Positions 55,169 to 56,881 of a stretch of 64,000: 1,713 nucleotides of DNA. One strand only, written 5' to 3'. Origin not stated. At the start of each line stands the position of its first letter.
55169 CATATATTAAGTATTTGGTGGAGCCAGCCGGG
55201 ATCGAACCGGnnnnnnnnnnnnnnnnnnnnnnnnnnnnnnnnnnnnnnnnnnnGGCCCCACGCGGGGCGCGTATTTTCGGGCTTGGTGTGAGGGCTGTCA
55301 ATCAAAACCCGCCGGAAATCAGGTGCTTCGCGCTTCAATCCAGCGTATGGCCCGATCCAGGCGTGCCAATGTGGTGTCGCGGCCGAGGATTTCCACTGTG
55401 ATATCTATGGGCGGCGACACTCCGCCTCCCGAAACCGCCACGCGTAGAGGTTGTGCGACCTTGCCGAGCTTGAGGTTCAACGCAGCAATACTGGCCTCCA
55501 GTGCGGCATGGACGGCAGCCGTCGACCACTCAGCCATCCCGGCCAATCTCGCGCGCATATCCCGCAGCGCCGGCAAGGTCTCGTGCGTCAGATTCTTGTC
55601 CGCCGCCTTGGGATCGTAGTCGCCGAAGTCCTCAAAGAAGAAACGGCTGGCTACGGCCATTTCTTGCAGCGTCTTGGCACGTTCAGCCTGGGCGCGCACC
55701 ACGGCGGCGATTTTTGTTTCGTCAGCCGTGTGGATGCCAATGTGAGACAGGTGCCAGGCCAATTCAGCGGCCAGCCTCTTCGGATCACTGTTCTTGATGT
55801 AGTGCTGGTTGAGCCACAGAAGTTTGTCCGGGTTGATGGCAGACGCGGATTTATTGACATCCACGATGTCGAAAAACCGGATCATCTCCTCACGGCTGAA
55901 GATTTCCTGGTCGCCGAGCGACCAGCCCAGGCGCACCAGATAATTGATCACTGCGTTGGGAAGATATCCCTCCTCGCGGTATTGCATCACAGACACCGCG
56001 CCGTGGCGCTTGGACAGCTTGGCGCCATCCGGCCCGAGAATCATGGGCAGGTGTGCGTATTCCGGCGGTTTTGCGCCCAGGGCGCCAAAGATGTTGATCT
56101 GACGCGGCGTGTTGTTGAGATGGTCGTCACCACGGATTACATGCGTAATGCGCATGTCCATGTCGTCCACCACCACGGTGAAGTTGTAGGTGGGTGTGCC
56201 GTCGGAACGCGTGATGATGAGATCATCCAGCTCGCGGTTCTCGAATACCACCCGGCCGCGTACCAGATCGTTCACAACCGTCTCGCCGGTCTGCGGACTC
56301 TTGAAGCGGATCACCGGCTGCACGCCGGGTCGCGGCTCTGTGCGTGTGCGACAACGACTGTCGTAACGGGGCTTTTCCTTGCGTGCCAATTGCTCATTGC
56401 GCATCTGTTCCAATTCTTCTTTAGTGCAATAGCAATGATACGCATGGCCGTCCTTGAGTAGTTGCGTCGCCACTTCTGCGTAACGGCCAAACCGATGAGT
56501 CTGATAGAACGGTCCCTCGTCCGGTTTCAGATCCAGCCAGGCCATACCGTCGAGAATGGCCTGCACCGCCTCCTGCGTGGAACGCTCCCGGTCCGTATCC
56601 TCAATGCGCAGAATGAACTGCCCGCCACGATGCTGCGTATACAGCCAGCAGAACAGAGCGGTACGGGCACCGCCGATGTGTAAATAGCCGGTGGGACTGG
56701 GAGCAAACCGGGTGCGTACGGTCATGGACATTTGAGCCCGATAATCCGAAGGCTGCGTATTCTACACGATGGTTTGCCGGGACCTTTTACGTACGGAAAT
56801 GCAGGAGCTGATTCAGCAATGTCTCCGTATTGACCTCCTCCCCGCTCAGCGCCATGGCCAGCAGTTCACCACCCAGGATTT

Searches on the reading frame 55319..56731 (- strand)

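Call 77: search_protein_families(library=pfam, proteins=[window:55319-56731:-], max_evalue=0.001)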
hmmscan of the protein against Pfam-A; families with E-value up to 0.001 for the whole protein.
window:55319-56731:- (470 aa): 2 families
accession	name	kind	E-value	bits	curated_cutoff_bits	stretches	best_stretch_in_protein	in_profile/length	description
PF00749.27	tRNA-synt_1c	-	1.7e-109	366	23.4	1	5-306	2-314/314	tRNA synthetases class I (E and Q), catalytic domain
PF19269.4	Anticodon_2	-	4.5e-34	118.3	23.6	1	322-462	4-141/141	Anticodon binding domain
